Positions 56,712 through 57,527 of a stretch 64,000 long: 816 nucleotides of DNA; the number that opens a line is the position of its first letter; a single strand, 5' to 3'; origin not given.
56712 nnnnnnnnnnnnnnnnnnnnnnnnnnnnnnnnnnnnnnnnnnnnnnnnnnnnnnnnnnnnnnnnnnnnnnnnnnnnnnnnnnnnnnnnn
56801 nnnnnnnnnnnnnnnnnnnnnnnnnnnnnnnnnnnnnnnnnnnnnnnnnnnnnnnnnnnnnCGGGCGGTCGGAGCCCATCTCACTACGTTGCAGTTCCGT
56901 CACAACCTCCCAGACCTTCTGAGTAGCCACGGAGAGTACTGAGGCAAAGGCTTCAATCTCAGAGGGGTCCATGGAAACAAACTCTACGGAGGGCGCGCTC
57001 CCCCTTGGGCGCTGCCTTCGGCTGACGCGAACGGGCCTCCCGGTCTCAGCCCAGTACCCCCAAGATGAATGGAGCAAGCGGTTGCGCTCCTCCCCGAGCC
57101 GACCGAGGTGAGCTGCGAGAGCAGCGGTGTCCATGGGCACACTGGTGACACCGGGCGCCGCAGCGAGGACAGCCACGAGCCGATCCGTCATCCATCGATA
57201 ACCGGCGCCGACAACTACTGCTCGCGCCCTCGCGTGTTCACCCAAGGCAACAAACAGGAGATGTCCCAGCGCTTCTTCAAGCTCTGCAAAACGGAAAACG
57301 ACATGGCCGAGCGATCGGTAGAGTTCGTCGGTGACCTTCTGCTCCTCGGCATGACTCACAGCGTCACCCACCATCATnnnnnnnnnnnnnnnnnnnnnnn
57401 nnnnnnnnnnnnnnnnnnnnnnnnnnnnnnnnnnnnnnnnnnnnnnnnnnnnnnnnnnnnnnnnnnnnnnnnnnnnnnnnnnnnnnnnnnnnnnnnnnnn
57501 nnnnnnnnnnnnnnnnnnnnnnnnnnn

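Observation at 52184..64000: About 12 kb all-minus-strand defence island with almost every junction translationally coupled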

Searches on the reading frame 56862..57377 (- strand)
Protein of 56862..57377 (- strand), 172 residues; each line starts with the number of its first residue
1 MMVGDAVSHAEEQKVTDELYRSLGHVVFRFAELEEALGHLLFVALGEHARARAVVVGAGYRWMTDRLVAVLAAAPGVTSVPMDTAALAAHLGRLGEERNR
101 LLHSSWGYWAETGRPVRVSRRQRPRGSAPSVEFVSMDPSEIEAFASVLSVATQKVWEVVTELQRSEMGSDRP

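Call 80: search_protein_representatives(protein=window:56862-57377:-)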
Query: 172 residues. Proteins with E-value up to 0.001 (for the whole library): 46; up to 1e-10: 11; up to 1e-30: 2. The best 46 are listed.
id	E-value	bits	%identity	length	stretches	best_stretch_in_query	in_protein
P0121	1.4e-105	366.4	100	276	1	1-172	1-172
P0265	6.0e-44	166.1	53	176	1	13-171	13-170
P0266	1.2e-24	103.5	37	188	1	11-163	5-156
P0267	2.4e-21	92.7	37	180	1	12-165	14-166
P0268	2.6e-19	86.1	35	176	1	16-163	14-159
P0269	2.5e-18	82.8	34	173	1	11-162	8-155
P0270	2.5e-14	69.9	36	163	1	16-158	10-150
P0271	6.9e-13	65.2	32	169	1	18-164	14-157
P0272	7.1e-13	65.1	34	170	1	14-158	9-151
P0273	1.9e-12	63.7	33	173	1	17-158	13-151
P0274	2.7e-11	60.0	34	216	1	11-132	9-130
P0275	3.3e-10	56.5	31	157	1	10-161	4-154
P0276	4.0e-10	56.2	33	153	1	16-159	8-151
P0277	7.9e-10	55.2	29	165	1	12-170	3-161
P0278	1.3e-08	51.2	28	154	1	11-159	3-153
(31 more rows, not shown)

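Call 84: search_protein_families(library=pfam, alignment_id=A2, max_evalue=0.1)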
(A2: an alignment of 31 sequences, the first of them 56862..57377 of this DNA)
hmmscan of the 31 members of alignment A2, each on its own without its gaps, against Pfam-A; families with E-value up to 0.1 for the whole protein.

A. member 1, window:56862-57377:- (172 aa): 0 families

B. families by the number of members that match (of 31 scanned): 8 families
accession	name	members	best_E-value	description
PF18735.6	HEPN_RiboL-PSP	2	0.02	RiboL-PSP-HEPN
PF01934.22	HepT-like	1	0.012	Ribonuclease HepT-like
PF22988.2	PWWP_KDM3B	1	0.014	Lysine-specific demethylase 3B, PWWP domain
PF08745.17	PIN_5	1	0.025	PINc domain ribonuclease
PF18730.6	HEPN_Cthe2314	1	0.035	Cthe_2314-like HEPN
PF10944.13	DUF2630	1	0.063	Protein of unknown function (DUF2630)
PF21848.1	DUF6907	1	0.08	Domain of unknown function (DUF6907)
PF04714.18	BCL_N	1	0.09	BCL7, N-terminal conserver region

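Call 93: predict_structure(alignment_id=A2)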
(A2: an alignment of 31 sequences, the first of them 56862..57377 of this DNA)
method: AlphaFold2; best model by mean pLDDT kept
length: 172 residues; sequences in the alignment: 31
mean_pLDDT: 92.0   pTM: 0.85
mean pLDDT of the five models: 92.0, 91.9, 91.7, 90.5, 89.6
residues with pLDDT >= 90: 141; 70-90: 23; 50-70: 6; < 50: 2
segments of 3 or more residues with pLDDT < 50: none
pLDDT, mean of each block of 10 residues (from residue 1): 72 93 98 98 94 95 97 83 92 98 96 95 92 97 98 96 81 40
secondary structure, 60 per line:
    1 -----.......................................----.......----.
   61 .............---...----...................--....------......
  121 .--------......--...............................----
elements in order: H6-44 H49-55 H60-73 H84-102 E105-108 E115-121 E130-135 H138-168

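Call 96: fold_search(model_id=the predicted structure, library=pdb)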
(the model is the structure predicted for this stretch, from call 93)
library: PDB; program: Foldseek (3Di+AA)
matches with E <= 10: 349; with E <= 0.001: 0
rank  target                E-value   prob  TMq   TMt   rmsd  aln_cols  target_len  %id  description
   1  9cro_I                4.1e-01  0.14  0.17  0.22  17.4       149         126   14  Post-targeting aCascade Type IA CRISPR-Cas Surveillance Complexes (released 2025-08-13)
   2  8iuf_4H               5.4e-01  0.13  0.21  0.18  16.2       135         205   16  Cryo-EM structure of Euglena gracilis super-complex I+III2+IV, composite (released 2024-02-28)
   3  9c3c_n                6.0e-01  0.12  0.21  0.21  18.7       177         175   11  Cryo-EM structure of native dystrophin-glycoprotein complex (DGC) (released 2024-10-23)
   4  8oui_C                8.3e-01  0.07  0.19  0.09  17.6       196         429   12  Complex of ASCT2 with Suppressyn (released 2024-05-01)
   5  9crp_H                8.8e-01  0.09  0.17  0.21  17.5       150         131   13  Post-targeting aCascade Type IA CRISPR-Cas Surveillance Complexes (released 2025-08-13)
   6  9crq_L                8.8e-01  0.09  0.17  0.21  17.5       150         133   13  Post-targeting aCascade Type IA CRISPR-Cas Surveillance Complexes (released 2025-08-13)
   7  3vr4_G                9.8e-01  0.09  0.20  0.19  23.8       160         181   12  Crystal structure of Enterococcus hirae V1-ATPase [eV1] (released 2013-01-16)
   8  8gl3                  1.0e+00  0.23  0.33  0.31  20.9       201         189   12  De novo design of monomeric helical bundles for pH-controlled membrane lysis (released 2023-09-06)
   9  8uxn_A                1.3e+00  0.09  0.24  0.16  20.0       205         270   10  Caulobacter crescentus FljM flagellar filament (symmetrized) (released 2024-06-26)
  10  6dv1_A                1.4e+00  0.18  0.33  0.30  10.5       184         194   12  Crystal structure of the alpha-E-catenin actin-binding domain (released 2018-12-19)
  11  8uu4_w                1.4e+00  0.16  0.19  0.29  11.8        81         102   10  Cryo-EM structure of the Listeria innocua 70S ribosome in complex with HPF (structure I-A) (released 2024-02-28)
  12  9vu9_A                1.4e+00  0.11  0.25  0.15  22.9       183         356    8  channel D complex with 4 (released 2026-03-11)
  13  5ztm_B                1.5e+00  0.10  0.18  0.19  18.4       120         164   10  Crystal structure of MLE dsRBDs in complex with roX2 (R2H1) (released 2019-03-06)
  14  5ov4                  1.7e+00  0.18  0.16  0.10  13.9        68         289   16  Bacillus megaterium porphobilinogen deaminase D82A mutant (released 2017-10-11)
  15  5mmj_y                1.8e+00  0.13  0.18  0.25  16.7        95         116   14  Structure of the small subunit of the chloroplast ribosome (released 2017-01-11)
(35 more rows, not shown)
